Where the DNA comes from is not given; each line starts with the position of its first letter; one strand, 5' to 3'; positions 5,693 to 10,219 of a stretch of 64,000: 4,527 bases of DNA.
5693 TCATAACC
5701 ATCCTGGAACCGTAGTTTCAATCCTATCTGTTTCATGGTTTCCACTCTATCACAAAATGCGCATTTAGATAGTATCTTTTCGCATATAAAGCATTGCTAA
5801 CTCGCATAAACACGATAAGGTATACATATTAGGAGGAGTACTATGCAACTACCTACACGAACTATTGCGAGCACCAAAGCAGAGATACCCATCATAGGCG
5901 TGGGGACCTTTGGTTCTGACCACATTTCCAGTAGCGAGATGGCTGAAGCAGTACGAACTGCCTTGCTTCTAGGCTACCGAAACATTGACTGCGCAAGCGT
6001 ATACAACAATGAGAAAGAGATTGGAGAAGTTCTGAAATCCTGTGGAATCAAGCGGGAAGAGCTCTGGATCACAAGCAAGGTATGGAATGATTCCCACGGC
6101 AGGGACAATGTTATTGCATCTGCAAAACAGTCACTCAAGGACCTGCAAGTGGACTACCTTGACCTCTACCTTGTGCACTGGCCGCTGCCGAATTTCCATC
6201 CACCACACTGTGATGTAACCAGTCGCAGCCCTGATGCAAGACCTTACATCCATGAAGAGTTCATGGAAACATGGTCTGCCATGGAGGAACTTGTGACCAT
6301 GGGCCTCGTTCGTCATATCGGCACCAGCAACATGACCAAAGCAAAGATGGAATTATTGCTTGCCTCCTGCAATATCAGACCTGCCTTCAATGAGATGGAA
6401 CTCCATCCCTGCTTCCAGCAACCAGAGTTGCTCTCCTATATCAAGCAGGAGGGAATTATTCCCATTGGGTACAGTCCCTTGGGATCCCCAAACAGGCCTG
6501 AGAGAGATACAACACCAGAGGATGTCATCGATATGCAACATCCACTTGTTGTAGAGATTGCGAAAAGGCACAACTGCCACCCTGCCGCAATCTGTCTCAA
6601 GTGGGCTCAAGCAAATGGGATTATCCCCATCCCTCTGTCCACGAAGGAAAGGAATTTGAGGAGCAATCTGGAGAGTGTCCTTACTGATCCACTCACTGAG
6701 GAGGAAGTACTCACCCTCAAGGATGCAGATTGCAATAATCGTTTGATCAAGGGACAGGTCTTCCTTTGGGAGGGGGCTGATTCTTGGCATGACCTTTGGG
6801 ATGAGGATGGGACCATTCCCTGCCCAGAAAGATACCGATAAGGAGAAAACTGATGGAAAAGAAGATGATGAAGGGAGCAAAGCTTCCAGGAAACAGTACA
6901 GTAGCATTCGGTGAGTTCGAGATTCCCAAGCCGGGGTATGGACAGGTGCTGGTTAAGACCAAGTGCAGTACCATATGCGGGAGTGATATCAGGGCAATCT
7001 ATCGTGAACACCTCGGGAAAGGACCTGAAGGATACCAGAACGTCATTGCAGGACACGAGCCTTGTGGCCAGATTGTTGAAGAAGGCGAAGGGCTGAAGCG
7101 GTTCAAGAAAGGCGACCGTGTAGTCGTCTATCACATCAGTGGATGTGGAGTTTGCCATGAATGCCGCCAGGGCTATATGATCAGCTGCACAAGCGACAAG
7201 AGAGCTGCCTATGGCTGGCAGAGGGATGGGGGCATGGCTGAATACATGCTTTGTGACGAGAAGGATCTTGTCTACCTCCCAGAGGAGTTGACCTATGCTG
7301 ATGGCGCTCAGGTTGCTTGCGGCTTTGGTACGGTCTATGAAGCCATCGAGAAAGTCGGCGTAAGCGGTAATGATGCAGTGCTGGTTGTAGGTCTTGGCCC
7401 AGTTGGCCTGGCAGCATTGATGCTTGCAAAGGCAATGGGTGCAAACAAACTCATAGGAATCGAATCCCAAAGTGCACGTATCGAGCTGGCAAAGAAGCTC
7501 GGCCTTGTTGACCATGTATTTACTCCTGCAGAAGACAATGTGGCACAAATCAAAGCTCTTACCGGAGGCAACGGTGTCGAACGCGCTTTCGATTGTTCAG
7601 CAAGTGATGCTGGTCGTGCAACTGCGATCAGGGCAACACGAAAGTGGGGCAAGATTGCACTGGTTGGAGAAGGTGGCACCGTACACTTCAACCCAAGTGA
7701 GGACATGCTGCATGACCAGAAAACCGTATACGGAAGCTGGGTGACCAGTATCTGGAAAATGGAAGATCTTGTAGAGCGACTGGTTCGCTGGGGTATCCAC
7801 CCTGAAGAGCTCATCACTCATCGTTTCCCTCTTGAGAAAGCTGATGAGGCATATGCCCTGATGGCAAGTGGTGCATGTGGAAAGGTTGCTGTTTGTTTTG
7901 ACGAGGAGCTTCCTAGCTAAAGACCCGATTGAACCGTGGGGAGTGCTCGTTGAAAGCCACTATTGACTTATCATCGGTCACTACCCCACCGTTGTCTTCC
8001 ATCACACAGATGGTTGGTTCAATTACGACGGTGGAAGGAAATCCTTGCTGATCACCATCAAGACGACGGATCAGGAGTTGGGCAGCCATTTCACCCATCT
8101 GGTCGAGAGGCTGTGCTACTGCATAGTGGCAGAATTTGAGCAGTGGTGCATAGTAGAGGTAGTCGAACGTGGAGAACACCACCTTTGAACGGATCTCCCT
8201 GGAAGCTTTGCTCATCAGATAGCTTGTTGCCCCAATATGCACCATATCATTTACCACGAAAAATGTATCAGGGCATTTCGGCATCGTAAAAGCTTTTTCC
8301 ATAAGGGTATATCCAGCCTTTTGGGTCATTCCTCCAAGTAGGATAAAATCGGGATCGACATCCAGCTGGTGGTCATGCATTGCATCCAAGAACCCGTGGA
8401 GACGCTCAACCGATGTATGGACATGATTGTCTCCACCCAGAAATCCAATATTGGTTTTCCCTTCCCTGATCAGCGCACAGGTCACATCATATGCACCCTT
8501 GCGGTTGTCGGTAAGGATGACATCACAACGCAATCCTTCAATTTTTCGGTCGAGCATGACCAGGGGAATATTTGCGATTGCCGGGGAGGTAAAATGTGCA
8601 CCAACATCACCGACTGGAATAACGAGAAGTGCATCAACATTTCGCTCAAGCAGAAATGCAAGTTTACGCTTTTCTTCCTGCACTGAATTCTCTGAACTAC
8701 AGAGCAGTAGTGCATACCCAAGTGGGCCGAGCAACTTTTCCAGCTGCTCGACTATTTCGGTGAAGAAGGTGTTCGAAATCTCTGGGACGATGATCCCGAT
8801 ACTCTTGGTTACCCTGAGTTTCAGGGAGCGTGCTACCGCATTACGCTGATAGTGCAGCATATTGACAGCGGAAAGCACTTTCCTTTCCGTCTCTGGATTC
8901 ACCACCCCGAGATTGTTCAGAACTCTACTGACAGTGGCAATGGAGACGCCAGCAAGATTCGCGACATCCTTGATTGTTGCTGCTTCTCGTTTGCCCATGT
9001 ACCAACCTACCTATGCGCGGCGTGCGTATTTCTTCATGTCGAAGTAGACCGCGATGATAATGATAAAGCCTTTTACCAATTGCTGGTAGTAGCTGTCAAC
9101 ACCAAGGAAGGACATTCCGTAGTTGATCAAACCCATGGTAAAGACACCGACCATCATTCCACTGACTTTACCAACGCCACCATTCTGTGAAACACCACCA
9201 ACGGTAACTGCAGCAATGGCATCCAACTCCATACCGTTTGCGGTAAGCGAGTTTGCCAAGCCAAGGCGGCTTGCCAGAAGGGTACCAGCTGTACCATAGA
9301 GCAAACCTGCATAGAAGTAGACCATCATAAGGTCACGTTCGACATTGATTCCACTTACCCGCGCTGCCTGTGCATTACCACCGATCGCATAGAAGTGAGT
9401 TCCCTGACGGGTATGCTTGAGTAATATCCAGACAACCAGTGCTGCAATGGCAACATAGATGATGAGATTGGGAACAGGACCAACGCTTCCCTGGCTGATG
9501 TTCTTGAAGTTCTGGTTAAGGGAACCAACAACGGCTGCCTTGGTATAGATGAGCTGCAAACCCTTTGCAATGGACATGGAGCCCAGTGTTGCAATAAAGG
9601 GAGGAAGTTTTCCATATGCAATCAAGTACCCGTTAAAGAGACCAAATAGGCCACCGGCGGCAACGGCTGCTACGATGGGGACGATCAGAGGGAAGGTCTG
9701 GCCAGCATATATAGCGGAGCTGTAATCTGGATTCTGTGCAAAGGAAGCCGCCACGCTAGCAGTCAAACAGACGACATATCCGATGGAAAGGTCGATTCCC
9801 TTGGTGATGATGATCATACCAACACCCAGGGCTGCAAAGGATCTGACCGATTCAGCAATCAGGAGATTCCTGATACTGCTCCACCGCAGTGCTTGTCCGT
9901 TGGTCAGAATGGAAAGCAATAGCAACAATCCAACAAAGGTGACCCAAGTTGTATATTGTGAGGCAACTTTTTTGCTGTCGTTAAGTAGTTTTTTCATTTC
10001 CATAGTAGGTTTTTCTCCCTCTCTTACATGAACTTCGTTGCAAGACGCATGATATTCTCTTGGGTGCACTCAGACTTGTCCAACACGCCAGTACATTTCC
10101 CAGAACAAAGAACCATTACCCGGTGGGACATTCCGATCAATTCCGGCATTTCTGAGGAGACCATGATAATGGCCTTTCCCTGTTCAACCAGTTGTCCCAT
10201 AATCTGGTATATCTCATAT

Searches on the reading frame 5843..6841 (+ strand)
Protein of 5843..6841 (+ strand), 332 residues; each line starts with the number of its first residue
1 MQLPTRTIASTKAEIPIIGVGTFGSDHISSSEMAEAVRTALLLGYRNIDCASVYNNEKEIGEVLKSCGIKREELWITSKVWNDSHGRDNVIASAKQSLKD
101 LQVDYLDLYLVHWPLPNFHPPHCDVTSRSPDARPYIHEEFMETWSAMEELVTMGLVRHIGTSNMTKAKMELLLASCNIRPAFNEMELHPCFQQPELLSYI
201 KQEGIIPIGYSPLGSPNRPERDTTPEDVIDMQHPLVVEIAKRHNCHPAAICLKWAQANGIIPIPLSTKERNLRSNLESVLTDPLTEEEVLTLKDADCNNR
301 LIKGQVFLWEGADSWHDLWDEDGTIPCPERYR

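Call 72: search_protein_families(library=pfam, max_evalue=0.00001, proteins=[window:5843-6841:+])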
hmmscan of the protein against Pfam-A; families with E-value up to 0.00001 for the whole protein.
window:5843-6841:+ (332 aa): 1 family
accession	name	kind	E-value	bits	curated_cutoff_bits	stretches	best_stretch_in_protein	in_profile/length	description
PF00248.27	Aldo_ket_red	-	1.4e-58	198.7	24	1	18-294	4-288/291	Aldo/keto reductase family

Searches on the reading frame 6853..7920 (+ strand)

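Call 72: search_protein_families(library=pfam, max_evalue=0.00001, proteins=[window:6853-7920:+])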
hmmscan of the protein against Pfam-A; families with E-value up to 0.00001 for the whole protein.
window:6853-7920:+ (355 aa): 3 families
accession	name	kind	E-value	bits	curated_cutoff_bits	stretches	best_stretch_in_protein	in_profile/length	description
PF00107.32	ADH_zinc_N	-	1.3e-27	96.7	31.8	1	183-310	1-127/129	Zinc-binding dehydrogenase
PF08240.17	ADH_N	-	1.1e-24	87.1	23.5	1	30-144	3-104/104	Alcohol dehydrogenase GroES-like domain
PF16912.11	Glu_dehyd_C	-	8.5e-07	29.1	34.9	1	174-335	32-199/211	Glucose dehydrogenase C-terminus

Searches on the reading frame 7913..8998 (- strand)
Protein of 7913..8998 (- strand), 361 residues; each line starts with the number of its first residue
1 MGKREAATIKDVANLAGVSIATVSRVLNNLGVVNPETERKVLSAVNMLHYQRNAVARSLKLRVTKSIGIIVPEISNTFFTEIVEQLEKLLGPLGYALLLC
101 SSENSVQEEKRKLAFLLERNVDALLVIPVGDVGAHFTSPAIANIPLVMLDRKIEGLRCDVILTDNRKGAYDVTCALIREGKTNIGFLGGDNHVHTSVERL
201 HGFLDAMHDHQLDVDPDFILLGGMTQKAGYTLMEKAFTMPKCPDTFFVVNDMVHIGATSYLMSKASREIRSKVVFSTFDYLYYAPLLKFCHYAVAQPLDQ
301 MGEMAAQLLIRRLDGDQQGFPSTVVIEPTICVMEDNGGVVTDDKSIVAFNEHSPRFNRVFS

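Call 8: search_protein_families(library=pfam, proteins=[window:7913-8998:-], max_evalue=0.00001)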
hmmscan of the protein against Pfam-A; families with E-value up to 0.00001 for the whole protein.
window:7913-8998:- (361 aa): 4 families
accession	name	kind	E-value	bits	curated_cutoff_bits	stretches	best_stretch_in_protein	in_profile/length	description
PF00532.27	Peripla_BP_1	-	3.5e-18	66.5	22.2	1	64-286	1-226/281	Periplasmic binding proteins and sugar binding domain of LacI family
PF00356.27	LacI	-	1.5e-16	60.4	27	1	8-53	1-46/46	Bacterial regulatory proteins, lacI family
PF13407.12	Peripla_BP_4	-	1.3e-13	51.6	35.1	1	67-315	1-256/258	Periplasmic binding protein domain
PF13377.12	Peripla_BP_3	-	2.6e-11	44.3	26.5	1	175-330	3-161/167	Periplasmic binding protein-like domain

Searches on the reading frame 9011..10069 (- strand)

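Call 8: search_protein_families(library=pfam, proteins=[window:9011-10069:-], max_evalue=0.00001)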
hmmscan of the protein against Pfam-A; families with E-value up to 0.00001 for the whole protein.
window:9011-10069:- (352 aa): 1 family
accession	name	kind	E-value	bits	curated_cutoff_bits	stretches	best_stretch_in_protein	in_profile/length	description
PF02653.21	BPD_transp_2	-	2.5e-32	112.5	26.8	1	67-341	3-269/269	Branched-chain amino acid transport system / permease component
